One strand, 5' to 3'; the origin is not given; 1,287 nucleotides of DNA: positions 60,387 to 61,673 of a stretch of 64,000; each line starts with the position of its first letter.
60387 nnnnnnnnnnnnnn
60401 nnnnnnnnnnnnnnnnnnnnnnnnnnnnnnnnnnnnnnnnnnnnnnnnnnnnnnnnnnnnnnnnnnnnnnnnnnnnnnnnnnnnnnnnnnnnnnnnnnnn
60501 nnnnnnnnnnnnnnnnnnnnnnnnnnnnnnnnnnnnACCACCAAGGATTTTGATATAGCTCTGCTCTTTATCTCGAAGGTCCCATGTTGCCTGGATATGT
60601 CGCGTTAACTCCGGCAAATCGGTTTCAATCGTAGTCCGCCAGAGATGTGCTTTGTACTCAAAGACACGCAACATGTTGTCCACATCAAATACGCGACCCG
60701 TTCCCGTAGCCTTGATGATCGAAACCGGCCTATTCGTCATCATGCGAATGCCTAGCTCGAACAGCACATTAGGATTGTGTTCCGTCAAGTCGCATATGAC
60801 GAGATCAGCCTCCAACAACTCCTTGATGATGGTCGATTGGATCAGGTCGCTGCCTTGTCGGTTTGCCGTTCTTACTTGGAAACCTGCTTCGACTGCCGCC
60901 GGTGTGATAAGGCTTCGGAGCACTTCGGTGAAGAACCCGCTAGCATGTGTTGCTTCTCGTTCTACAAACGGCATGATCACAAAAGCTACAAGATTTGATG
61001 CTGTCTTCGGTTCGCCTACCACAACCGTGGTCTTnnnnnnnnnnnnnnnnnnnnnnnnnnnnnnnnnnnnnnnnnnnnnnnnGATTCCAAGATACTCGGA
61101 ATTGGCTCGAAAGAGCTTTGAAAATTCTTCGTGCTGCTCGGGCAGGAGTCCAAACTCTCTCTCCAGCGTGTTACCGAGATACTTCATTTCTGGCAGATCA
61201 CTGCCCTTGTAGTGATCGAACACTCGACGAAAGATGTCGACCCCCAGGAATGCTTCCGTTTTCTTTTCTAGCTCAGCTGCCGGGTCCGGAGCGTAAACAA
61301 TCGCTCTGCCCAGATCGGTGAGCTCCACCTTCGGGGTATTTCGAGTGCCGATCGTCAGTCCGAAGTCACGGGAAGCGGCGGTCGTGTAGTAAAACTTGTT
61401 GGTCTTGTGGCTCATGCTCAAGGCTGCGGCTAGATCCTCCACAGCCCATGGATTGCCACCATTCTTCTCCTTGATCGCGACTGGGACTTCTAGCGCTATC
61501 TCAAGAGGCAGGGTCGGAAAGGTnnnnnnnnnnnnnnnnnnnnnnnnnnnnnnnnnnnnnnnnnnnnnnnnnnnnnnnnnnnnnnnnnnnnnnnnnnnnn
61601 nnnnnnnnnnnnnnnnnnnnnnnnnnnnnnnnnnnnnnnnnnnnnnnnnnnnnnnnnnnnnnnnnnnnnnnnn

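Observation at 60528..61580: wHTH-NDT fusion cassette resembling nucleotide-depleting defence effectors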

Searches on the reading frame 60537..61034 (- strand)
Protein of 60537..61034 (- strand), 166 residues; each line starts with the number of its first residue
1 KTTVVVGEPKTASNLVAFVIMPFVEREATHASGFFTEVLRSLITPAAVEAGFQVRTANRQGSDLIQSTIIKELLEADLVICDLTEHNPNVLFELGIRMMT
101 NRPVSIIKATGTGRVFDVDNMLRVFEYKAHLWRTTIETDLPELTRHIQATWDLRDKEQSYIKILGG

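Call 36: search_solved_structures(query=A3, max_evalue=10, show_alignments=3)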
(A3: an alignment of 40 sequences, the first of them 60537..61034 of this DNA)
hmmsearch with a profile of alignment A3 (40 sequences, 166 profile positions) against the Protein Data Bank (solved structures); distinct sequences matched with E-value up to 10: 13.
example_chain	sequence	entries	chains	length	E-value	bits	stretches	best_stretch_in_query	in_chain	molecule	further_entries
2klh_A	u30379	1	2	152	0.0094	18.5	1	60-114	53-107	c-Myc-responsive protein Rcl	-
4fyh_A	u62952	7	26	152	0.017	17.7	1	60-114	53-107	Deoxyribonucleoside 5'-monophosphate N-glycosidase | 2'-deoxynucleoside 5'-phosphate N-hydrolase 1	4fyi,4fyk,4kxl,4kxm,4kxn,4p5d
2khz_A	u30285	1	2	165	0.029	16.9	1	60-115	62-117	c-Myc-responsive protein Rcl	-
8rpt_B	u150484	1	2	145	0.1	15.2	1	57-108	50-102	2'-deoxynucleoside 5'-phosphate N-hydrolase 1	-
8rps_C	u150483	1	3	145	0.18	14.4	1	60-108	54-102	2'-deoxynucleoside 5'-phosphate N-hydrolase 1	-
8qhr_A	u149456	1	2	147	0.27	13.8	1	60-107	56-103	2'-deoxynucleoside 5'-phosphate N-hydrolase 1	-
8rqd_C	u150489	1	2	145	0.27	13.8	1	60-108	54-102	2'-deoxynucleoside 5'-phosphate N-hydrolase 1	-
8os9_A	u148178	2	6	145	0.27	13.8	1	60-108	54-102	2'-deoxynucleoside 5'-phosphate N-hydrolase 1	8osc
9da1_A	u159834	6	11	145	0.27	13.8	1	60-108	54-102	5-hydroxymethyl-dUMP N-hydrolase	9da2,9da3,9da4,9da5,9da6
4p5e_A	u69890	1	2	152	0.3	13.6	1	60-108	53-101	2'-deoxynucleoside 5'-phosphate N-hydrolase 1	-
9i3q_A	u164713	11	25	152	0.3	13.6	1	60-108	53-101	5-hydroxymethyl-dUMP N-hydrolase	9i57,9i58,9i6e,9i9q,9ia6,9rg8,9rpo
5i4b_A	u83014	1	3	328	1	11.9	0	58-112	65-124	L-asparaginase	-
8qhq_A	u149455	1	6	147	1.6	11.3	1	60-108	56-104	2'-deoxynucleoside 5'-phosphate N-hydrolase 1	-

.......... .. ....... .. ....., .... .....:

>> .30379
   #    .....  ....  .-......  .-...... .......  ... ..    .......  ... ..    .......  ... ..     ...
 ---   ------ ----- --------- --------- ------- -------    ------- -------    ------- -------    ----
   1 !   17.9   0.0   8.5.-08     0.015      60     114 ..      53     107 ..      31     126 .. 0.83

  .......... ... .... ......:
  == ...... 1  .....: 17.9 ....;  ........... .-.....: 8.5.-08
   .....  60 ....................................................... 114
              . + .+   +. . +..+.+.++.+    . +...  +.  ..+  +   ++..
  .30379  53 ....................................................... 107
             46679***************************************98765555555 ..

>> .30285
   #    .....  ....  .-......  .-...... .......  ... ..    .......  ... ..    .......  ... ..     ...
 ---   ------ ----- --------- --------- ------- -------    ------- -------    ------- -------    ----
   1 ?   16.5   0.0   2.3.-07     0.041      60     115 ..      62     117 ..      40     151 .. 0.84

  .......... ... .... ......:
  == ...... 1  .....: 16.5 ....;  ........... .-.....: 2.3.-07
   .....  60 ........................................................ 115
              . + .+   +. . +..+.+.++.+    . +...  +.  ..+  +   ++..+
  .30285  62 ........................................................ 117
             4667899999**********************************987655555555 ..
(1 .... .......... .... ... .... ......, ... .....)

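Call 38: search_protein_families(library=pfam, alignment_id=A3, max_evalue=0.1)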
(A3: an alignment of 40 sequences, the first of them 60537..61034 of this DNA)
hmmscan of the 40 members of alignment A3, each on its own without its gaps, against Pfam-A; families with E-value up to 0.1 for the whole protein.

A. member 1, window:60537-61034:- (166 aa): 1 family
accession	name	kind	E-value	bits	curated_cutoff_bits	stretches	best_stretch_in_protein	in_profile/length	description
PF05014.21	Nuc_deoxyrib_tr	-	0.017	15.7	28.8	1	45-108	34-97/117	Nucleoside 2-deoxyribosyltransferase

B. families by the number of members that match (of 40 scanned): 6 families
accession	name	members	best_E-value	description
PF05014.21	Nuc_deoxyrib_tr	40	2.3e-07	Nucleoside 2-deoxyribosyltransferase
PF10137.14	CAP12-PCTIR_TIR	4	0.035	CAP12/Pycsar effector protein, TIR domain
PF18212.7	ZNRF_3_ecto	1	0.057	ZNRF-3 Ectodomain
PF03592.21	Terminase_2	1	0.089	Terminase small subunit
PF09803.14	Pet100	1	0.091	Pet100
PF24338.1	DUF7506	1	0.096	Domain of unknown function (DUF7506)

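Call 56: search_protein_representatives(alignment_id=A3)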
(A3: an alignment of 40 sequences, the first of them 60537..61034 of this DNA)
Query: 40 sequences, 166 profile positions. Proteins with E-value up to 0.001 (for the whole library): 17348; up to 1e-10: 5149; up to 1e-30: 90. The best 150 are listed.
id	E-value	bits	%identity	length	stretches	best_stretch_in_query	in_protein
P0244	1.8e-79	281.1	-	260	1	2-165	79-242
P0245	3.0e-78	277.1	-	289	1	2-165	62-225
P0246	2.6e-74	264.4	-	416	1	2-165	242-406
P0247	2.8e-73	261.0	-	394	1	4-166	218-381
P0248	4.5e-73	260.3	-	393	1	3-165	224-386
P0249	5.4e-72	256.8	-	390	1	11-165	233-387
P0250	6.5e-72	256.5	-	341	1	4-164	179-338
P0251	4.3e-71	253.9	-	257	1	3-166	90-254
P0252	1.6e-69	248.8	-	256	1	3-158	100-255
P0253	1.1e-68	246.0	-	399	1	2-166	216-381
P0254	1.2e-68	245.9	-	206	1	4-165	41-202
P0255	2.2e-68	245.1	-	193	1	12-166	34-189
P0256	4.6e-68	244.0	-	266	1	3-150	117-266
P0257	5.0e-68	243.9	-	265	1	14-164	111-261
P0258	7.4e-67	240.1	-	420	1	2-165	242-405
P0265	6.3e-64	230.6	-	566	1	4-164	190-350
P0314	9.7e-35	135.6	-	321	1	11-164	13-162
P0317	9.1e-34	132.5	-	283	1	13-165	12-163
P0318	1.8e-33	131.5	-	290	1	8-164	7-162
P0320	4.8e-33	130.1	-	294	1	10-164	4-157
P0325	1.4e-31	125.4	-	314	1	13-156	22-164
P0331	8.3e-31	122.8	-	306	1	11-165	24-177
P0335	2.0e-30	121.6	-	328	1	9-162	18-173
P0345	1.5e-29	118.7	-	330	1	15-164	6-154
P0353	2.1e-29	118.2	-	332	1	7-152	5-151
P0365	5.0e-29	117.1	-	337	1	11-154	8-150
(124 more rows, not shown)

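Call 57: search_protein_families(library=padloc, proteins=[P0314, P0317, P0318, P0320, P0325, P0331, P0335, P0345, P0353, P0365], max_evalue=0.001)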
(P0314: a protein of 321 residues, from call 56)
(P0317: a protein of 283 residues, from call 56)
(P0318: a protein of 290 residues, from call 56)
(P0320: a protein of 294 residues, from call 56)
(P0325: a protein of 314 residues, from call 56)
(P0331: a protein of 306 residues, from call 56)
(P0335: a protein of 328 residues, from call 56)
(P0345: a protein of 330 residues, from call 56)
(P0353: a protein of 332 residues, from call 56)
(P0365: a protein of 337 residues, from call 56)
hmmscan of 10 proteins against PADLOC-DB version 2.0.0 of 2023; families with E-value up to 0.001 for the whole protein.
P0314 (321 aa): 1 family
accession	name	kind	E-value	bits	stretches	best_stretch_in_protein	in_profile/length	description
PDLC00733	Effector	-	9.9e-07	25.9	1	15-151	239-377/388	TIR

P0317 (283 aa): 1 family
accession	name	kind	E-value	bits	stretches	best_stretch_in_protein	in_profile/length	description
PDLC00733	Effector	-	8.1e-06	22.9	1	47-134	274-363/388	TIR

P0318 (290 aa): 1 family
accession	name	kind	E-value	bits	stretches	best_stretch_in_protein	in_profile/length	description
PDLC00733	Effector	-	0.00079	16.3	0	59-128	288-357/388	TIR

P0320 (294 aa): 1 family
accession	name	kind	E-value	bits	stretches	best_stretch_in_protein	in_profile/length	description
PDLC00733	Effector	-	5.1e-06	23.5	1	27-134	258-368/388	TIR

P0325 (314 aa): 1 family
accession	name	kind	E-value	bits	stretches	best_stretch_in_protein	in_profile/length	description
PDLC00733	Effector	-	2.5e-06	24.6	1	21-141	238-360/388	TIR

P0331 (306 aa): 1 family
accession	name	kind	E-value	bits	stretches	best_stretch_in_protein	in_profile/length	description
PDLC00733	Effector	-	6e-06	23.3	1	47-147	259-362/388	TIR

P0335 (328 aa): 0 families

P0345 (330 aa): 0 families

P0353 (332 aa): 1 family
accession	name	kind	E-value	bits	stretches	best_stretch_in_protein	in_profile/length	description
PDLC00733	Effector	-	1.5e-05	22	1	25-153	252-378/388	TIR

P0365 (337 aa): 1 family
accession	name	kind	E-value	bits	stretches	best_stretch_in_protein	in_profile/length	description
PDLC00733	Effector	-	9.6e-07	25.9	1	12-145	241-376/388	TIR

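Call 58: search_protein_families(library=pfam, proteins=[P0314, P0317, P0318, P0320, P0325, P0331, P0335, P0345, P0353, P0365], max_evalue=0.01)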
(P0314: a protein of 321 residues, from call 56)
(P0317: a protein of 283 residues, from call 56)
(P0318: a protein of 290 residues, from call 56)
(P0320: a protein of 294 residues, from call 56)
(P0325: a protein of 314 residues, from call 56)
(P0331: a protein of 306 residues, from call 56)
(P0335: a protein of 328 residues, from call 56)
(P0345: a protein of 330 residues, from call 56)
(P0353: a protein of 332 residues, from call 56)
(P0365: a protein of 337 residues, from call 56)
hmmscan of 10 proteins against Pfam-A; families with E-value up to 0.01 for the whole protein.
P0314 (321 aa): 1 family
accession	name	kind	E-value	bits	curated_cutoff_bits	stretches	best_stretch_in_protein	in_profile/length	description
PF05014.21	Nuc_deoxyrib_tr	-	0.0033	18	28.8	1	56-112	41-99/117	Nucleoside 2-deoxyribosyltransferase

P0317 (283 aa): 1 family
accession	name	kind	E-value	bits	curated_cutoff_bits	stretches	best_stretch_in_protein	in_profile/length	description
PF05014.21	Nuc_deoxyrib_tr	-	0.00013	22.6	28.8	1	43-112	34-102/117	Nucleoside 2-deoxyribosyltransferase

P0318 (290 aa): 0 families

P0320 (294 aa): 0 families

P0325 (314 aa): 1 family
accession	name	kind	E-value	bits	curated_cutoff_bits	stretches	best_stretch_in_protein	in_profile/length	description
PF05014.21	Nuc_deoxyrib_tr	-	0.0017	18.9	28.8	1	58-119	37-99/117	Nucleoside 2-deoxyribosyltransferase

P0331 (306 aa): 0 families

P0335 (328 aa): 1 family
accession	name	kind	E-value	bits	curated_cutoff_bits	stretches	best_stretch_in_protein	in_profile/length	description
PF05014.21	Nuc_deoxyrib_tr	-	0.0051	17.4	28.8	0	52-125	31-103/117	Nucleoside 2-deoxyribosyltransferase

P0345 (330 aa): 0 families

P0353 (332 aa): 1 family
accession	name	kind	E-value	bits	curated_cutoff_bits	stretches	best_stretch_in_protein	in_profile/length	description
PF05014.21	Nuc_deoxyrib_tr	-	0.0006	20.4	28.8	1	54-113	41-102/117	Nucleoside 2-deoxyribosyltransferase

P0365 (337 aa): 0 families

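Call 89: search_protein_families(library=pfam, proteins=[P0265], max_evalue=0.01)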
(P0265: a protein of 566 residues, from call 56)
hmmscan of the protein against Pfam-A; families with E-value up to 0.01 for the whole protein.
P0265 (566 aa): 1 family
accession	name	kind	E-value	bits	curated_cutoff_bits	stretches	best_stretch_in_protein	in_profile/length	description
PF05014.21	Nuc_deoxyrib_tr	-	8.4e-06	26.4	28.8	1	224-297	26-99/117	Nucleoside 2-deoxyribosyltransferase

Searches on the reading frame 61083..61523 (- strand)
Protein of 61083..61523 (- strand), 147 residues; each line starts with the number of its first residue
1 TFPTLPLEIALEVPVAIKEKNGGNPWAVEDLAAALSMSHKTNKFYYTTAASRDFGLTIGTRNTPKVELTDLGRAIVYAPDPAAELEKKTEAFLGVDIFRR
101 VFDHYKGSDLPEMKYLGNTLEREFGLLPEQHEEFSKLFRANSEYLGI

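Call 35: search_solved_structures(query=A2, max_evalue=10, show_alignments=2)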
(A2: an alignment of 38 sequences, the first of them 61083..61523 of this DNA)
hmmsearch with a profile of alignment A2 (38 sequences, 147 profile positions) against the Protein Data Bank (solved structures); distinct sequences matched with E-value up to 10: 3.
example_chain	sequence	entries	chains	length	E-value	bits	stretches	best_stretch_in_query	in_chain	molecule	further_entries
7ue2_A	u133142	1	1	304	0.0061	19.6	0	36-94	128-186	RPB_PLP3_R6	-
3on4_A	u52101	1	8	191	0.0072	19.4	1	6-73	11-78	Transcriptional regulator, TetR family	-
3sy6_A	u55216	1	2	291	0.4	13.8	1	16-81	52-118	Fimbrial protein BF1861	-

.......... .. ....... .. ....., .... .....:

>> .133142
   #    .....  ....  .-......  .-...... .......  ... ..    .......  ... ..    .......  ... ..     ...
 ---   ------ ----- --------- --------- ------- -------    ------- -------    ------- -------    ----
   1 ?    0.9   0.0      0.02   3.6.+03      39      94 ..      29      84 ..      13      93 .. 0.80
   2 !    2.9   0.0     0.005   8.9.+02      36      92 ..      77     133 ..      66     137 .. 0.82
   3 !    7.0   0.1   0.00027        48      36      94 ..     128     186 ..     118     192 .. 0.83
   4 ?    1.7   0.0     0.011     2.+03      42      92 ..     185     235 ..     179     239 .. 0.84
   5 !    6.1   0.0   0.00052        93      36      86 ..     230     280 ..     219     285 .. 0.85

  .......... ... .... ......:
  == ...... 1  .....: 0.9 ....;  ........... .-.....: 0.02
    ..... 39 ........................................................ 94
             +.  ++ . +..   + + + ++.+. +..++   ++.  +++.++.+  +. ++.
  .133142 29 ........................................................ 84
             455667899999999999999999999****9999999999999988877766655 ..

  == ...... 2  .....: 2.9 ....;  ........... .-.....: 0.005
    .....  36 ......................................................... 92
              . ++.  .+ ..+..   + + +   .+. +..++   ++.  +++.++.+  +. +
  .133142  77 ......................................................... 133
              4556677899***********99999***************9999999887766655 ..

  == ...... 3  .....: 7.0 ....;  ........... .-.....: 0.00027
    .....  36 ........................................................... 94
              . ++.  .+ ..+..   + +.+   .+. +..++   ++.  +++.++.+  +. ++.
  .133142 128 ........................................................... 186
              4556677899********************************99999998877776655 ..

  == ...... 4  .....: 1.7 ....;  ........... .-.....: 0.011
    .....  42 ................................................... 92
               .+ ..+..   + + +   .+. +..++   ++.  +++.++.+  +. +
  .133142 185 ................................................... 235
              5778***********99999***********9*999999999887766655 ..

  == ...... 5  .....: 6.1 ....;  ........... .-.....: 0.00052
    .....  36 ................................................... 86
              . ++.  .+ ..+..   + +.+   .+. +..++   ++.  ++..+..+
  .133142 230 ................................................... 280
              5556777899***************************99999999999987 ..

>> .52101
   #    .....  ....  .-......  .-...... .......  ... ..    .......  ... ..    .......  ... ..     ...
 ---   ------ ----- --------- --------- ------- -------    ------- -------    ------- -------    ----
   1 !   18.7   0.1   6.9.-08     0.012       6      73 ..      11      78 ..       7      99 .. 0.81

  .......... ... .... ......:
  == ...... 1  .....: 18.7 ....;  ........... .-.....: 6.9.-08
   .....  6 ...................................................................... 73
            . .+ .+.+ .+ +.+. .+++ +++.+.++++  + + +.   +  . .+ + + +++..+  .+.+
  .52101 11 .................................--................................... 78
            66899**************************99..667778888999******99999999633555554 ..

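Call 39: search_protein_families(library=pfam, alignment_id=A2, max_evalue=0.5)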
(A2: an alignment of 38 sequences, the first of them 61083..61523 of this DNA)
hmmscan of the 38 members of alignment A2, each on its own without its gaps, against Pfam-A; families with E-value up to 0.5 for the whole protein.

A. member 1, window:61083-61523:- (147 aa): 1 family
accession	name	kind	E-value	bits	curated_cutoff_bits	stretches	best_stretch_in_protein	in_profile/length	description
PF23871.1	DUF7226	-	0.057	13.7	27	1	45-114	32-103/142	Domain of unknown function (DUF7226)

B. families by the number of members that match (of 38 scanned): 13 families
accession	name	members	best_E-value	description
PF23871.1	DUF7226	16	0.00019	Domain of unknown function (DUF7226)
PF09821.14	AAA_assoc_C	5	0.019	C-terminal AAA-associated domain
PF18096.6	Thump_like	4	0.056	THUMP domain-like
PF04001.18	Vhr1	3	0.089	Transcription factor Vhr1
PF05999.16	Herpes_U5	1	0.017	Herpesvirus U5-like family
PF12840.13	HTH_20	1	0.041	Helix-turn-helix domain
PF18700.6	Castor1_N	1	0.049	Cytosolic arginine sensor for mTORC1 subunit 1 N-terminal domain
PF04147.17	Nop14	1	0.063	Nop14-like family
PF15846.10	DUF4720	1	0.14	Domain of unknown function (DUF4720)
PF12458.13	DUF3686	1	0.15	ATPase involved in DNA repair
PF01936.24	NYN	1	0.2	NYN domain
PF11081.13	Adeno_L433K_22K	1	0.24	Adenovirus L4-33K/L4-22K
PF13404.12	HTH_AsnC-type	1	0.29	AsnC-type helix-turn-helix domain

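Call 45: predict_structure(alignment_id=A2)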
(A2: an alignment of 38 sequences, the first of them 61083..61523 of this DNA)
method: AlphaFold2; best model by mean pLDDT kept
length: 147 residues; sequences in the alignment: 38
mean_pLDDT: 97.0   pTM: 0.89
mean pLDDT of the five models: 97.0, 96.4, 96.3, 96.3, 96.3
residues with pLDDT >= 90: 146; 70-90: 1; 50-70: 0; < 50: 0
segments of 3 or more residues with pLDDT < 50: none
pLDDT, mean of each block of 10 residues (from residue 1): 96 99 98 97 98 98 98 98 98 98 95 93 95 97 97
secondary structure, 60 per line:
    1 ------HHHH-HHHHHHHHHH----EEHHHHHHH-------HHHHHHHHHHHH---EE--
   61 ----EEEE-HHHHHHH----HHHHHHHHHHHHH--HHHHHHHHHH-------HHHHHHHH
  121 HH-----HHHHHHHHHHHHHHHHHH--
elements in order: H7-10 H12-21 H28-34 H42-53 E65-68 H70-76 H81-93 H96-105 H113-122 H128-145

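Call 48: fold_search(model_id=the predicted structure, library=pdb)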
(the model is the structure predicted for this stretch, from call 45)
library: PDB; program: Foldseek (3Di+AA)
matches with E <= 10: 360; with E <= 0.001: 0
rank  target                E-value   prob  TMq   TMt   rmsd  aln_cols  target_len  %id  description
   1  1zga                  6.6e-02  0.63  0.34  0.17  12.2       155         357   14  Crystal structure of isoflavanone 4'-O-methyltransferase complexed with (+)-6a-hydroxymaackiain (released 2006-08-01)
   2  8bij_A                8.3e-02  0.82  0.38  0.20   9.4       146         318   14  O-Methyltransferase Plu4894 (mutant I88M, W91L, C97Y, S142L, G146V, Y258M, L270F, S309Y) in complex with SAH (released 2023-03-08)
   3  4evi_A                8.3e-02  0.54  0.34  0.17  11.7       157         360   16  Crystal Structure Analysis of Coniferyl Alcohol 9-O-Methyltransferase from Linum Nodiflorum in Complex with Coniferyl  (released 2013-05-01)
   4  4ems_A                9.3e-02  0.51  0.34  0.17  11.8       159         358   16  Crystal Structure Analysis of Coniferyl Alcohol 9-O-Methyltransferase from Linum Nodiflorum (released 2013-05-01)
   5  3lst_A                1.2e-01  0.72  0.36  0.20   8.7       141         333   17  Crystal Structure of CalO1, Methyltransferase in Calicheamicin Biosynthesis, SAH bound form (released 2010-03-02)
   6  4evi_B                1.4e-01  0.41  0.33  0.17  10.7       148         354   22  Crystal Structure Analysis of Coniferyl Alcohol 9-O-Methyltransferase from Linum Nodiflorum in Complex with Coniferyl  (released 2013-05-01)
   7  4e70_A                1.7e-01  0.38  0.32  0.17  10.7       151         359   20  Crystal Structure Analysis of Coniferyl Alcohol 9-O-Methyltransferase from Linum Nodiflorum in Complex with Coniferyl  (released 2013-05-01)
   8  9la8_A                2.1e-01  0.60  0.37  0.18   9.5       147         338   18  Comparative analysis of functions and catalytic mechanisms of methyltransferases involved in anthracycline biosynthesi (released 2026-01-07)
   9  7pga_A                2.2e-01  0.57  0.38  0.18   9.5       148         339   16  Chimeric carminomycin-4-O-methyltransferase (DnrK) with regions from 10-hydroxylase RdmB and 10-decarboxylase TamK (released 2022-08-24)
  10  6c5b_A                2.3e-01  0.60  0.39  0.19  10.1       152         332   15  Crystal Structure Analysis of LaPhzM (released 2018-03-21)
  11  1tw2_A                2.3e-01  0.60  0.39  0.19   9.5       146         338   16  Crystal structure of Carminomycin-4-O-methyltransferase (DnrK) in complex with S-adenosyl-L-homocystein (SAH) and 4-me (released 2004-09-14)
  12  8rdn_C                2.4e-01  0.35  0.33  0.16  11.9       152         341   17  Holomycin methyltransferase DtpM with SAH and XRD-271 (released 2024-10-16)
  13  5f8f_B                2.4e-01  0.18  0.24  0.14  10.6       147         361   12  Rv2258c-SFG (released 2016-06-29)
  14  8rdn_A                2.6e-01  0.35  0.32  0.16  11.9       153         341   17  Holomycin methyltransferase DtpM with SAH and XRD-271 (released 2024-10-16)
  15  8rdn_B                2.7e-01  0.63  0.39  0.19   9.7       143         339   12  Holomycin methyltransferase DtpM with SAH and XRD-271 (released 2024-10-16)
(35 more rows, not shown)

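Call 76: fold_search(model_id=the predicted structure, library=viral)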
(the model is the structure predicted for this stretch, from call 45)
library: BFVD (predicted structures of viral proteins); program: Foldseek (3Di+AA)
matches with E <= 10: 190; with E <= 0.001: 0
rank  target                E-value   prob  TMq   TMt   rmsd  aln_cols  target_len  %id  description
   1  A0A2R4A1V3            3.0e-02  0.92  0.41  0.24  10.2       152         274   18  (no name in the UniProt tables at hand)
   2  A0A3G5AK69            3.8e-01  0.28  0.31  0.27  11.8       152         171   14  Z-binding domain-containing protein [Solumvirus sp.]
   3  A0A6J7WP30            5.9e-01  0.18  0.28  0.07  30.9       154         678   11  AAA domain containing protein [uncultured Caudovirales phage]
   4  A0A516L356            6.2e-01  0.57  0.34  0.44   6.2        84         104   18  (no name in the UniProt tables at hand)
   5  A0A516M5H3            6.2e-01  0.35  0.36  0.29   8.7       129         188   13  (no name in the UniProt tables at hand)
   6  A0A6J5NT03            7.0e-01  0.47  0.32  0.43   4.8        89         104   20  Uncharacterized protein [uncultured Caudovirales phage]
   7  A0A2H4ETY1            7.4e-01  0.41  0.33  0.39   9.2       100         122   17  (no name in the UniProt tables at hand)
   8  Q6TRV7                7.4e-01  0.33  0.35  0.35   9.7       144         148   10  ORF A148 [Sulfolobus virus Ragged Hills]
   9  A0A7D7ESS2            8.8e-01  0.35  0.33  0.39   9.8       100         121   16  Uncharacterized protein [Pseudomonas phage Persinger]
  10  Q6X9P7                9.3e-01  0.44  0.35  0.45   4.9        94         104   21  (no name in the UniProt tables at hand)
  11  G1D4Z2                1.0e+00  0.51  0.34  0.32   4.3        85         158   19  Uncharacterized protein [Mycobacterium phage Pixie]
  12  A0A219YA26            1.0e+00  0.35  0.32  0.48   6.5        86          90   16  (no name in the UniProt tables at hand)
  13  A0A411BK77            1.0e+00  0.20  0.27  0.26   6.3        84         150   11  (no name in the UniProt tables at hand)
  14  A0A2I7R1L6            1.0e+00  0.12  0.30  0.24  12.9       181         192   13  (no name in the UniProt tables at hand)
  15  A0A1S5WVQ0            1.2e+00  0.25  0.31  0.32   8.2       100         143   14  (no name in the UniProt tables at hand)
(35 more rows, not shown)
